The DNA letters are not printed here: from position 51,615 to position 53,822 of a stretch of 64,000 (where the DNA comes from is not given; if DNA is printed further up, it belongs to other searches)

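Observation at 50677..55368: Flagellin glycosylation island (CgeB-like, Maf/DUF115, GT4) with an antisense tRNA-Phe embedded between the genes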

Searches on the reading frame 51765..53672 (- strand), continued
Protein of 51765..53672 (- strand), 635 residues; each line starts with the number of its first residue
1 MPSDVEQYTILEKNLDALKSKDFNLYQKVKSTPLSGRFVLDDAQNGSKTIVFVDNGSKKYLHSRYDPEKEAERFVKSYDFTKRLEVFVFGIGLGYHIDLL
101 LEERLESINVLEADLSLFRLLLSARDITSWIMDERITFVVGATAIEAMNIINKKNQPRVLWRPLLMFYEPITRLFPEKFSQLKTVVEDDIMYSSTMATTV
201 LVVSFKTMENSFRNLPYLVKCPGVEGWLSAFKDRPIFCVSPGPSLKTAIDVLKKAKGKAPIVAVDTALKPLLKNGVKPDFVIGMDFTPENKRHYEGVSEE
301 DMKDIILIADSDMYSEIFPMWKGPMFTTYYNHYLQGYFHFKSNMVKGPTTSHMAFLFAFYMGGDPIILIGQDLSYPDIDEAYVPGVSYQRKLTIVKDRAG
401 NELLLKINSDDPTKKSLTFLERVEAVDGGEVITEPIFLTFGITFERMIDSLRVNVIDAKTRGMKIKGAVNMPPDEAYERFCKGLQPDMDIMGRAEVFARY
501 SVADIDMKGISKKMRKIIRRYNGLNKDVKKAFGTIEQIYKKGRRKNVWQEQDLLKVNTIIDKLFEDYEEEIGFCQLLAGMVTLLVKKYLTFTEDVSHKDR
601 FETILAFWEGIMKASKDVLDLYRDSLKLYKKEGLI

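Call 26: find_encoding_contigs(protein=P0007, flank=10000, max_places=3)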
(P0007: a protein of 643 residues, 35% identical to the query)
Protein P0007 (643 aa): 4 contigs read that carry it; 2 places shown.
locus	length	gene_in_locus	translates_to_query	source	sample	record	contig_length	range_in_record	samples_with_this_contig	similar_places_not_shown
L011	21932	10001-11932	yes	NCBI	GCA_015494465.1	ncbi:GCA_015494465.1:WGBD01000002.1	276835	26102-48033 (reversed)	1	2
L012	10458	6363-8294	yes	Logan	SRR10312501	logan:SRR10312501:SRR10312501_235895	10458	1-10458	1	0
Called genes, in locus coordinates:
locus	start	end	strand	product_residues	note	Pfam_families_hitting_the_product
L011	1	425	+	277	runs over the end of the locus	PF17827:PrmC_N, PF05175:MTS, PF06325:PrmA (weak), PF13489:Methyltransf_23 (faint), PF13649:Methyltransf_25, PF13847:Methyltransf_31, PF08241:Methyltransf_11 (faint)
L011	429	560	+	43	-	-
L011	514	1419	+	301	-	PF04055:Radical_SAM, PF16199:Radical_SAM_C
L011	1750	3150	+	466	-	PF00669:Flagellin_N, PF00700:Flagellin_C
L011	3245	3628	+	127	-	PF03646:FlaG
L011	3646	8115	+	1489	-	PF02465:FliD_N, PF07196:Flagellin_IN (faint), PF21403:OTU1_UBXL (faint), PF22633:F5_F8_type_C_2 (faint), PF27299:TP0873_N (faint), PF07195:FliD_C, PF00754:F5_F8_type_C, PF07195:FliD_C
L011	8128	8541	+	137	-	PF02561:FliS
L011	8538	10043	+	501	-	PF00534:Glycos_transf_1, PF13692:Glyco_trans_1_4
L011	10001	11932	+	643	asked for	PF01973:MptE-like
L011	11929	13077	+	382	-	-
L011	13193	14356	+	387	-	PF02350:Epimerase_2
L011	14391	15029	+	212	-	PF13489:Methyltransf_23, PF07021:MetW (weak), PF01209:Ubie_methyltran, PF13847:Methyltransf_31, PF08241:Methyltransf_11, PF08242:Methyltransf_12, PF13649:Methyltransf_25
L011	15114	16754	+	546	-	-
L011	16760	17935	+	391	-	PF08529:NusA_N, PF00575:S1 (weak), PF13184:KH_NusA_1st, PF26594:KH_NusA_2nd, PF14520:HHH_5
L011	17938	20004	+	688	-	PF04760:IF2_N, PF00009:GTP_EFTU, PF01926:MMR_HSR1, PF22042:EF-G_D2, PF11987:IF-2, PF03144:GTP_EFTU_D2 (weak)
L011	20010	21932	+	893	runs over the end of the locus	PF00133:tRNA-synt_1, PF01406:tRNA-synt_1e (faint), PF09334:tRNA-synt_1g, PF13603:tRNA-synt_1_2, PF09334:tRNA-synt_1g (weak), PF08264:Anticodon_1, PF10458:Val_tRNA-synt_C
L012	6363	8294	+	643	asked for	PF01973:MptE-like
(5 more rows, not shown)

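Call 29: find_related_loci(query=A3, collection=genome_contigs, flank=10000)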
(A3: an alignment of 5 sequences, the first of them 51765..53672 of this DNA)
Query A3 (635 aa) in genome_contigs; peptide patterns used: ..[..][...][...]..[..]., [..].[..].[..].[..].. (x = any residue, [..] = any of these).
30 stretches matched a pattern; 1 encode a relative of the query (tblastn E <= 1e-3); 1 distinct loci.
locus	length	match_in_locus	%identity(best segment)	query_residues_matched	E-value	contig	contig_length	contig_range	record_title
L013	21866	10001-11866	35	14-635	2e-125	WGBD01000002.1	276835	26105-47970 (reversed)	MAG: Candidatus Omnitrophota bacterium isolate S143_95 k151_117897, whole genome shotgun sequence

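Call 40: search_protein_families(library=ncbifam, proteins=[L009:13108-14046:+, L009:14043-15185:+, L009:15182-15925:+, L009:15888-17057:+, L009:17030-17722:+, L009:17826-20165:+, L011:13193-14356:+, L011:14391-15029:+, L011:15114-16754:+], max_evalue=0.00001)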
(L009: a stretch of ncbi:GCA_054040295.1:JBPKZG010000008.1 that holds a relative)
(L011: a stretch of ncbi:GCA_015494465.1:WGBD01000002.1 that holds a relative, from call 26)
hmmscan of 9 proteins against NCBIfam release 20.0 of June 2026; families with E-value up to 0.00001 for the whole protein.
L009:13108-14046:+ (312 aa): 16 families
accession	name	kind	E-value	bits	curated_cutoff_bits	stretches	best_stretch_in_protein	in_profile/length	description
TIGR01179.1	galE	equivalog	7.8e-19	67.7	262.3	1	10-182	3-179/332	UDP-glucose 4-epimerase GalE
NF042423.1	oxyalk_red_Shew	equivalog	1.7e-18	66.8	580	1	5-182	7-177/331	2-alkyl-3-oxoalkanoate reductase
TIGR04180.1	EDH_00030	hypoth_equivalog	8.5e-17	61.2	475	1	10-275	2-269/297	NAD-dependent 4,6-dehydratase LegB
NF042422.1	oxyalk_red_OleD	equivalog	2e-14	53.7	580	1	10-183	4-172/329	2-alkyl-3-oxoalkanoate reductase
TIGR01746.1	Thioester-redct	subfamily_domain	3.2e-14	53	213.35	1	71-184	85-200/371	thioester reductase domain-containing protein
TIGR03466.1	HpnA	hypoth_equivalog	3.8e-14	52.3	367.65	1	9-174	3-165/327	hopanoid-associated sugar epimerase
TIGR01181.1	dTDP_gluc_dehyt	equivalog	1.4e-13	50.7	365.1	1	10-298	3-298/321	dTDP-glucose 4,6-dehydratase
NF043036.1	ErythonDh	equivalog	5.5e-13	48.8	325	1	10-180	4-180/321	D-erythronate dehydrogenase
TIGR02197.1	heptose_epim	equivalog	4.7e-12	45.7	274.6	1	10-211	2-207/316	ADP-glyceromanno-heptose 6-epimerase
TIGR01214.1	rmlD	equivalog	5.9e-10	38.7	224.05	1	10-206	3-177/285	dTDP-4-dehydrorhamnose reductase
NF007956.0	PRK10675.1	subfamily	5.1e-09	35.7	394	1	10-177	4-178/338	UDP-glucose 4-epimerase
NF005539.0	PRK07201.1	equivalog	3.4e-07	29.4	549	1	10-175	4-173/657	SDR family oxidoreductase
TIGR01777.1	yfcH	hypoth_equivalog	8.5e-07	28.8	207.35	1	10-196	2-180/292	TIGR01777 family oxidoreductase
TIGR02622.1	CDP_4_6_dhtase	equivalog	3.1e-06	26.6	278.45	1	6-183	4-195/352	CDP-glucose 4,6-dehydratase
NF047837.1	UDPAcbARedWbcJ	equivalog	5.2e-06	25.6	500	0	67-182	39-136/372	UDP-2-acetamido-2,6-beta-L-arabino-hexul-4-ose reductase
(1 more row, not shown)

L009:14043-15185:+ (380 aa): 21 families
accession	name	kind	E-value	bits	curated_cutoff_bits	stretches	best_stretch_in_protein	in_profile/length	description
TIGR03588.1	PseC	equivalog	2.7e-76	256.9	423.5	1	26-375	20-379/380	UDP-4-amino-4,6-dideoxy-N-acetyl-beta-L-altrosamine transaminase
NF008687.0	PRK11706.1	equivalog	1.6e-64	218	375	1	30-372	24-370/375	dTDP-4-amino-4,6-dideoxygalactose transaminase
TIGR04181.1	NHT_00031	hypoth_equivalog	1.4e-61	208.3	420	1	34-355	27-357/359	LegC family aminotransferase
NF008658.2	PRK11658.1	equivalog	2.7e-55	187.6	631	1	29-373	25-374/379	UDP-4-amino-4-deoxy-L-arabinose aminotransferase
TIGR04427.1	PLP_DesI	equivalog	7.4e-54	183.3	650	1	17-372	32-379/390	dTDP-4-dehydro-6-deoxyglucose aminotransferase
TIGR02379.1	ECA_wecE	subfamily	2.8e-50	171.1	434.85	1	26-375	20-374/376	dTDP-4-amino-4,6-dideoxy-D-glucose transaminase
NF011936.0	PRK15407.1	equivalog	1.9e-47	161.9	423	2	31-219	59-255/440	lipopolysaccharide biosynthesis protein RfbH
NF005816.0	PRK07682.1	equivalog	3.5e-10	39.1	620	1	41-132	78-171/390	aminotransferase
NF004621.0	PRK05957.1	equivalog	5.3e-09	35.3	498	1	55-131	92-167/389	pyridoxal phosphate-dependent aminotransferase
NF041364.1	GntC_guanitoxin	equivalog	5.6e-09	35.3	415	1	58-132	66-142/356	guanitoxin biosynthesis PLP-dependent (S)-gamma-hydroxy-L-arginine cyclodehydratase GntC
NF005817.0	PRK07683.1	equivalog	1.2e-08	34.1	575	1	49-158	86-200/387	aminotransferase A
NF006569.0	PRK09082.1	subfamily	3.4e-08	33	420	1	57-161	96-205/386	methionine aminotransferase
NF005305.0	PRK06836.1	equivalog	4.8e-08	32.6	376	1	41-130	87-176/396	pyridoxal phosphate-dependent aminotransferase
NF005732.0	PRK07550.1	equivalog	2.8e-07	29.9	366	1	46-156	87-203/389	aminotransferase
NF006230.0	PRK08363.1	equivalog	3.2e-07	29.5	534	1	30-132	70-174/398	alanine aminotransferase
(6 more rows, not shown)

L009:15182-15925:+ (247 aa): 0 families

L009:15888-17057:+ (389 aa): 2 families
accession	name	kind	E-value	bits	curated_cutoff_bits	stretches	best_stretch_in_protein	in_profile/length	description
TIGR03568.1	NeuC_NnaA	equivalog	7.3e-101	337.7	235.9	1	2-372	1-365/365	UDP-N-acetylglucosamine 2-epimerase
TIGR00236.1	wecB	equivalog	1.6e-26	93.4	210.15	1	3-372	2-362/366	non-hydrolyzing UDP-N-acetylglucosamine 2-epimerase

L009:17030-17722:+ (230 aa): 2 families
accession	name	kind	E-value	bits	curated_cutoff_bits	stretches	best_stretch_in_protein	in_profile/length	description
TIGR04001.1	thiol_BshB1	equivalog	4.8e-14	52.6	182.5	1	19-228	5-223/226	bacillithiol biosynthesis deacetylase BshB1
TIGR04000.1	thiol_BshB2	equivalog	2.6e-06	27.3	195.25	0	19-150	4-148/217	bacillithiol biosynthesis deacetylase BshB2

L009:17826-20165:+ (779 aa): 0 families

L011:13193-14356:+ (387 aa): 2 families
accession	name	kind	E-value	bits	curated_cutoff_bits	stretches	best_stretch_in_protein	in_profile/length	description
TIGR03568.1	NeuC_NnaA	equivalog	2.9e-100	335.7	235.9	1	2-370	1-365/365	UDP-N-acetylglucosamine 2-epimerase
TIGR00236.1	wecB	equivalog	9.9e-31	107.2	210.15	1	3-371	2-363/366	non-hydrolyzing UDP-N-acetylglucosamine 2-epimerase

L011:14391-15029:+ (212 aa): 20 families
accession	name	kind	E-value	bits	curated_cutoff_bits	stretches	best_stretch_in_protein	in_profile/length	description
NF045667.1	MTase_DVU1556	equivalog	2.6e-15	56.4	155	1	38-175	21-163/213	DVU_1556 family methyltransferase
NF001241.0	PRK00216.1-2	equivalog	6e-13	49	327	1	61-146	77-166/231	demethylmenaquinone methyltransferase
TIGR01934.1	MenG_MenH_UbiE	subfamily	1.1e-12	47.8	158.35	1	43-129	43-141/223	ubiquinone/menaquinone biosynthesis methyltransferase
NF001244.0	PRK00216.1-5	equivalog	8.7e-11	41.6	216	1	59-129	75-153/236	bifunctional demethylmenaquinone methyltransferase/2-methoxy-6-polyprenyl-1,4-benzoquinol methylase UbiE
TIGR02072.1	BioC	equivalog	4.7e-10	39.7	184.95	1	42-184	37-183/244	malonyl-ACP O-methyltransferase BioC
NF001243.0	PRK00216.1-4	equivalog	9.7e-10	38.2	235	1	53-129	68-151/237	demethylmenaquinone methyltransferase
TIGR02752.1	MenG_heptapren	equivalog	3.2e-09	36.6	419.85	1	52-137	65-155/231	demethylmenaquinone methyltransferase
NF041537.1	ArsM_AhpD_UU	exception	7.2e-09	34.9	510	1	50-178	94-228/345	arsenite methyltransferase/AhpD domain selenoprotein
NF001240.0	PRK00216.1-1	equivalog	1.5e-08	34.1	378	1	51-142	82-183/251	bifunctional demethylmenaquinone methyltransferase/2-methoxy-6-polyprenyl-1,4-benzoquinol methylase UbiE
NF043040.1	corrin_prot_MT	hypoth_equivalog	1.8e-08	34.1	180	1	35-138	37-154/216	corrinoid protein-associated methyltransferase CpaM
NF045882.1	PLipidMtase_Leg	equivalog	1.9e-08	34.3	390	1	44-147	47-161/207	phospholipid N-methyltransferase PmtA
TIGR02081.1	metW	equivalog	3.7e-08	33.1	189.5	1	30-120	4-101/194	methionine biosynthesis protein MetW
NF007610.0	PRK10258.1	equivalog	4e-08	32.9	342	1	61-199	68-208/251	malonyl-ACP O-methyltransferase BioC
NF047649.1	MTase_UXPK_star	exception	6.4e-08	31.9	460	1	51-131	96-183/283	methyltransferase/UXPK-star double selenoprotein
NF040539.1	AST_met_ArsM_2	exception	2.1e-07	31.1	240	1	62-130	86-164/262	putative arsinothricin biosynthesis methyltransferase ArsM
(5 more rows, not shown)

L011:15114-16754:+ (546 aa): 0 families

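Call 55: find_encoding_contigs(protein=P0011, flank=10000, max_places=1)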
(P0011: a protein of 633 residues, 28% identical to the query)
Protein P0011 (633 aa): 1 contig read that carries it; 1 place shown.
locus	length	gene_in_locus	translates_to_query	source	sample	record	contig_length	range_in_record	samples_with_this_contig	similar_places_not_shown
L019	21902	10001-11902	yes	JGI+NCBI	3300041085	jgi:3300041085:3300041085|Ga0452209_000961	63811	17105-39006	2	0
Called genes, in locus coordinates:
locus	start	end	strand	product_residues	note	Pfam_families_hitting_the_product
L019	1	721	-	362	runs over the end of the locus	-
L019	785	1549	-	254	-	PF07963:N_methyl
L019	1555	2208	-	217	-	PF07963:N_methyl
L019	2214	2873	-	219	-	PF07963:N_methyl (weak)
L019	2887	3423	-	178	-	PF07963:N_methyl (weak), PF08334:T2SSG (faint)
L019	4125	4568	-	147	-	-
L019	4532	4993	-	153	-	-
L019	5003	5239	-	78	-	PF00717:Peptidase_S24 (weak)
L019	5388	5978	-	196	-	PF00717:Peptidase_S24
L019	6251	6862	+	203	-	PF04343:DUF488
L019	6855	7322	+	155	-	PF04343:DUF488, PF22751:DUF488-N3a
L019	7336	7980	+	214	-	PF22557:DuOB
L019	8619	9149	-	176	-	-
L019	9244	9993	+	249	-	PF27299:TP0873_N (weak), PF26154:DUF8042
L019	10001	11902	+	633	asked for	PF20157:Maf_flag10_N (faint), PF01973:MptE-like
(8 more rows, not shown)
